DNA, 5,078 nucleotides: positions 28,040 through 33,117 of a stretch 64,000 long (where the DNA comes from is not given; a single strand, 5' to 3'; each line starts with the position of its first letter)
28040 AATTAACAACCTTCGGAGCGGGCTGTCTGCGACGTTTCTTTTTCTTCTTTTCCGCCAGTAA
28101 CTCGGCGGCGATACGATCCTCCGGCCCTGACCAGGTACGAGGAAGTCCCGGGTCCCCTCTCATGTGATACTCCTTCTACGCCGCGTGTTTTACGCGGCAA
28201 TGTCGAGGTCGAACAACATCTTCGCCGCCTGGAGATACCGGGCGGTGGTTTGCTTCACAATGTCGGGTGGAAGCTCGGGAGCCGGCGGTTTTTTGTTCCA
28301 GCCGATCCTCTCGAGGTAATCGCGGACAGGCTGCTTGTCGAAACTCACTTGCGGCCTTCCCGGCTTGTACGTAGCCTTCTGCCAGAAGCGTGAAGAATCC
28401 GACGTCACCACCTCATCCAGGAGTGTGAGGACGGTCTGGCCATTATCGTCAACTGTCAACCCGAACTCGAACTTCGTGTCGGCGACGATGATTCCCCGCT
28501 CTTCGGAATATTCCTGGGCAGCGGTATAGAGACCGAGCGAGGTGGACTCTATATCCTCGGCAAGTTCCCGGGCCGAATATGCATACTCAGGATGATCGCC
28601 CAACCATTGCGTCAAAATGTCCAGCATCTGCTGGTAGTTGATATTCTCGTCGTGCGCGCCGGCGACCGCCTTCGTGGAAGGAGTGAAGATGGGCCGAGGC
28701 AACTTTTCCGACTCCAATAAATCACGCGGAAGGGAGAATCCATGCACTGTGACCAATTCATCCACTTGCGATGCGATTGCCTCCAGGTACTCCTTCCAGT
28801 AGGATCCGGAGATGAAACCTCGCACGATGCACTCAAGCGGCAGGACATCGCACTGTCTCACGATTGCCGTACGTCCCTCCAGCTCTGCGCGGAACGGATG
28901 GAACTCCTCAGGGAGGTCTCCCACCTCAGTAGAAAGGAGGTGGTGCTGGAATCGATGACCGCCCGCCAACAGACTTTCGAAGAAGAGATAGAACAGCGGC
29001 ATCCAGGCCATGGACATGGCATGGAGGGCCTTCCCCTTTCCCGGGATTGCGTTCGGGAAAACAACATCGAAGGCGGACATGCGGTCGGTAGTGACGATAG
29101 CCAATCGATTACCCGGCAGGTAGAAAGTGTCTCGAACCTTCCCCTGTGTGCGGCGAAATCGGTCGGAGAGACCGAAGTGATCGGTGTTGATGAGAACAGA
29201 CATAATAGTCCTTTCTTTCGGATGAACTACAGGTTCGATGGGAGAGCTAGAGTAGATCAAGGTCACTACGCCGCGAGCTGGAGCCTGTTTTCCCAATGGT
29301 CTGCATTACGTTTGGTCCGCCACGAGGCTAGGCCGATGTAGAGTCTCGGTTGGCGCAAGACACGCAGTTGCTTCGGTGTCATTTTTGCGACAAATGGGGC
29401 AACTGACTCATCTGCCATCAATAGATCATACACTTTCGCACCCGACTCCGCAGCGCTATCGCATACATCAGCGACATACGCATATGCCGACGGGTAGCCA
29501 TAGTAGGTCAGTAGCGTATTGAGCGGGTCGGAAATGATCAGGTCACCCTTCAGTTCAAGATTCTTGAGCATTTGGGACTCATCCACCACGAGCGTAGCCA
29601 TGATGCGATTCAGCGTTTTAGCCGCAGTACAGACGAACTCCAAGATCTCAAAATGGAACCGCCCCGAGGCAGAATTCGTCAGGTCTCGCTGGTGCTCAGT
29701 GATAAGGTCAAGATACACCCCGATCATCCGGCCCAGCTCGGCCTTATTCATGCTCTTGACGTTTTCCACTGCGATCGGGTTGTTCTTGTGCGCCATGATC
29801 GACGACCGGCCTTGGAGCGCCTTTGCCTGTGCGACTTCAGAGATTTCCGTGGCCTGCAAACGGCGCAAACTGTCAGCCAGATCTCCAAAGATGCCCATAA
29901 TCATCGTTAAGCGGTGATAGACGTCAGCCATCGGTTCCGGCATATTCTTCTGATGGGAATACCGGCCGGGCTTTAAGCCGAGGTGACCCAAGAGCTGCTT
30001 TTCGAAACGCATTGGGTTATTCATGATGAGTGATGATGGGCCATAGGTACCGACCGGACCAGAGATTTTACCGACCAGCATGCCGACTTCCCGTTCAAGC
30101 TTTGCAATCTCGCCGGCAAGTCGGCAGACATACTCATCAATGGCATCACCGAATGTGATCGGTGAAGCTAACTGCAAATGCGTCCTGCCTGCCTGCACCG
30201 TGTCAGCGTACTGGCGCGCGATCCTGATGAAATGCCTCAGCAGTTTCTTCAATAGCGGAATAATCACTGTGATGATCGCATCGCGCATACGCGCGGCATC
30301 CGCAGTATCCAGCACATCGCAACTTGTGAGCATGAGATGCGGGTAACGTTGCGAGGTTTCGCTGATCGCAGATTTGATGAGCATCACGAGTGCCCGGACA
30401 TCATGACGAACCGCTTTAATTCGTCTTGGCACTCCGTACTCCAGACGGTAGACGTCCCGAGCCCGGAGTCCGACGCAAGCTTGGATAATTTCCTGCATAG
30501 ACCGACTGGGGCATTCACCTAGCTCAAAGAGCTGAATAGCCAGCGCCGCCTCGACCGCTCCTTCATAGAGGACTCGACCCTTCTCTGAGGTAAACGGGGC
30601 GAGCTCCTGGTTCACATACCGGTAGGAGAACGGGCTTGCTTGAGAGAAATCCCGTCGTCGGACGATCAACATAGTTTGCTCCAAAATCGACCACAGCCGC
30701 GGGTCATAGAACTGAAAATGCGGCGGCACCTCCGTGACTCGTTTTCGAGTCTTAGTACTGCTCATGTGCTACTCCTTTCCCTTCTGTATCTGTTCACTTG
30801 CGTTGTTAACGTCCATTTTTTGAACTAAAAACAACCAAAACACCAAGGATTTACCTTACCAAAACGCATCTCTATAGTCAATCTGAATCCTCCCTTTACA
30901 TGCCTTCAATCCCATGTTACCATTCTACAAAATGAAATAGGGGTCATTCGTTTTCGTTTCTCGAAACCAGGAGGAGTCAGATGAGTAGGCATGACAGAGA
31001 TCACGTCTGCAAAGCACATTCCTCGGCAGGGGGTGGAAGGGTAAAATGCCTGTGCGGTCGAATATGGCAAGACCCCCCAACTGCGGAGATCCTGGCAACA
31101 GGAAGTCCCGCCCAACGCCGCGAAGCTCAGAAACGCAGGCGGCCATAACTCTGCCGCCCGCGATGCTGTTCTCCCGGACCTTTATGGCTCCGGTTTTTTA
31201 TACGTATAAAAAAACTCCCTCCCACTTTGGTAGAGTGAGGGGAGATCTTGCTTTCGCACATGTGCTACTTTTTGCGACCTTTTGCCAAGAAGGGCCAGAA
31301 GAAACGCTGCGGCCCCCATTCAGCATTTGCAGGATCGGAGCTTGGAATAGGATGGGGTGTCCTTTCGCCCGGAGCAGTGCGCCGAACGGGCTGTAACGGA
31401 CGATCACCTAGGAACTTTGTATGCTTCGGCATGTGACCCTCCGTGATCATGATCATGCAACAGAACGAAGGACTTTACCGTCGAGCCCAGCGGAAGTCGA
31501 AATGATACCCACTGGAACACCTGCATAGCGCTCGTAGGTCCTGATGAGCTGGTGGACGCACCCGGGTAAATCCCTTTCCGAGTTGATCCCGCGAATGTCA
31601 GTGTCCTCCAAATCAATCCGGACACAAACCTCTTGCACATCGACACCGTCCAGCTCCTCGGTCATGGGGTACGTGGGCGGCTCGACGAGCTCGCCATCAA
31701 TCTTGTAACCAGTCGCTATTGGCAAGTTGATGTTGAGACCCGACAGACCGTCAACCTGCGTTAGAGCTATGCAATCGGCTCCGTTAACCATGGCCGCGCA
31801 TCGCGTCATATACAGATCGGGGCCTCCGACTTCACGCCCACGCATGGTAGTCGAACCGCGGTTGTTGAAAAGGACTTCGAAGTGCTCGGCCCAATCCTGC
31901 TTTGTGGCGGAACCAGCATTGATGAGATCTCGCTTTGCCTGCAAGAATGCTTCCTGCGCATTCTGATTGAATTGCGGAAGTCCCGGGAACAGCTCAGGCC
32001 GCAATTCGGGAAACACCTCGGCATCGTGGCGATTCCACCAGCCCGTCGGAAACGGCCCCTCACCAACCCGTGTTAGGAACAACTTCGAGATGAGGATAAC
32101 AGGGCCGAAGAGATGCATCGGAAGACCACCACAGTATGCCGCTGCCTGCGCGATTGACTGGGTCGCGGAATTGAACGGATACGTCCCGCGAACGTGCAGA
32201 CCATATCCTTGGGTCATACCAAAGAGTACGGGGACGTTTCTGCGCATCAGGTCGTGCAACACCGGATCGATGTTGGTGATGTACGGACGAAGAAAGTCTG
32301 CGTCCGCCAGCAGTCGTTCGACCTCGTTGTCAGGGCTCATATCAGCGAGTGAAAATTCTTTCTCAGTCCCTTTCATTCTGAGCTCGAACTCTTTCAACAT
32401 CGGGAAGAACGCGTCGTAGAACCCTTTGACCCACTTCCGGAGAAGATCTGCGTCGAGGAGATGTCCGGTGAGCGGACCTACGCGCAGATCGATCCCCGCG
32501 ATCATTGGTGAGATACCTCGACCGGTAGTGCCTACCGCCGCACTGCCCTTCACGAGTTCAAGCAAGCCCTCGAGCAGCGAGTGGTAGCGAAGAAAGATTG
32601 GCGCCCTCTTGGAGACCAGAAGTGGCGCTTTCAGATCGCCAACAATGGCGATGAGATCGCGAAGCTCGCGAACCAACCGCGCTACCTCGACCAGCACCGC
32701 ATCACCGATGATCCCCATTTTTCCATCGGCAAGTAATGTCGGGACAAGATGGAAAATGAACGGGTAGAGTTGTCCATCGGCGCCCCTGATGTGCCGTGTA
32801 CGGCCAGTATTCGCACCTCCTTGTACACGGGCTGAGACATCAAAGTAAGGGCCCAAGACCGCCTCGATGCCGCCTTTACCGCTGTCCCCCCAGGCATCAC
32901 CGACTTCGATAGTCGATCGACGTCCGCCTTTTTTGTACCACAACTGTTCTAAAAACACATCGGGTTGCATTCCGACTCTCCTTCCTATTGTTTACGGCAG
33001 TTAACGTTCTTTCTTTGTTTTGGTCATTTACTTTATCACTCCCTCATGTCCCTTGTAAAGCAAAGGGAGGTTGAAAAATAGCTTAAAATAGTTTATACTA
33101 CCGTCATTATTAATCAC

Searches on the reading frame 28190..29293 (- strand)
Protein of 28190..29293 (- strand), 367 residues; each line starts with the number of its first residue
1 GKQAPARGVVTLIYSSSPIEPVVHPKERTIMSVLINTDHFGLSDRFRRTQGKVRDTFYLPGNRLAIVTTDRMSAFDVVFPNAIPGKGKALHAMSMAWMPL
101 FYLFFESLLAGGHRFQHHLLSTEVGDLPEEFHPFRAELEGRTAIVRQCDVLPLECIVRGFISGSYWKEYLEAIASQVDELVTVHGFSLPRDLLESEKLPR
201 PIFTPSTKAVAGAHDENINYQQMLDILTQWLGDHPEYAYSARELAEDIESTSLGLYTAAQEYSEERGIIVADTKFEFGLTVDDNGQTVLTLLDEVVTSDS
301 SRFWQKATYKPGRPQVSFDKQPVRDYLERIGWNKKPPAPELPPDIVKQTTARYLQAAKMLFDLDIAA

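Call 53: search_protein_families(library=pfam, proteins=[window:28190-29293:-], max_evalue=0.00001)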
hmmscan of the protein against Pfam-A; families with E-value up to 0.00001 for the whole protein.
window:28190-29293:- (367 aa): 1 family
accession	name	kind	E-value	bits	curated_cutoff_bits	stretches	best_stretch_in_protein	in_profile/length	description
PF01259.24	SAICAR_synt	-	1.7e-57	195.3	20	1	49-336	3-230/233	SAICAR synthetase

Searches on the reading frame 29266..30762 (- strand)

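Call 53: search_protein_families(library=pfam, proteins=[window:29266-30762:-], max_evalue=0.00001)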
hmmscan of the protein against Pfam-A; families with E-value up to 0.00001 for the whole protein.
window:29266-30762:- (498 aa): 2 families
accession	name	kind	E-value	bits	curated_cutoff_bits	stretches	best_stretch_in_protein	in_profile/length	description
PF00206.25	Lyase_1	-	1.8e-27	97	27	1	61-338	30-306/312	Lyase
PF08328.16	ASL_C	-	4.8e-09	36.7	35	1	356-439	2-84/115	Adenylosuccinate lyase C-terminal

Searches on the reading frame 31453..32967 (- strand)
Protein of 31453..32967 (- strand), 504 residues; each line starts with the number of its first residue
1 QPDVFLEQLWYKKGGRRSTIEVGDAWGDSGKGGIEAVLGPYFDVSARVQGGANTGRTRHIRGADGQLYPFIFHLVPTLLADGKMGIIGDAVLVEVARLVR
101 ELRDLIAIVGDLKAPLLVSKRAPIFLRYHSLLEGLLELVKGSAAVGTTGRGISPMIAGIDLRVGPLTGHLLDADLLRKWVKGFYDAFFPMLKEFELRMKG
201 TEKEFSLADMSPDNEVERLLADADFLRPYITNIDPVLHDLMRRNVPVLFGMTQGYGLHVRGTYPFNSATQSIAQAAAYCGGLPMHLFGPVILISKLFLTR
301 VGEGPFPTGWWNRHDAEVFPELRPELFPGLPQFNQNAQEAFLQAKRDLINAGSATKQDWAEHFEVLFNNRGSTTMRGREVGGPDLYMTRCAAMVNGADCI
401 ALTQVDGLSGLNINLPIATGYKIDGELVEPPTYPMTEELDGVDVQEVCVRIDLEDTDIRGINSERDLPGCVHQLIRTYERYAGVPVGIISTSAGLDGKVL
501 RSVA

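Call 53: search_protein_families(library=pfam, proteins=[window:31453-32967:-], max_evalue=0.00001)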
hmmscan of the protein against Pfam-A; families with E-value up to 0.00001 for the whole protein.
window:31453-32967:- (504 aa): 1 family
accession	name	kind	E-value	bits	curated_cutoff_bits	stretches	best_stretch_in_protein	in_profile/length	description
PF00709.27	Adenylsucc_synt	-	4e-65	220.6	27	1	22-493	3-410/416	Adenylosuccinate synthetase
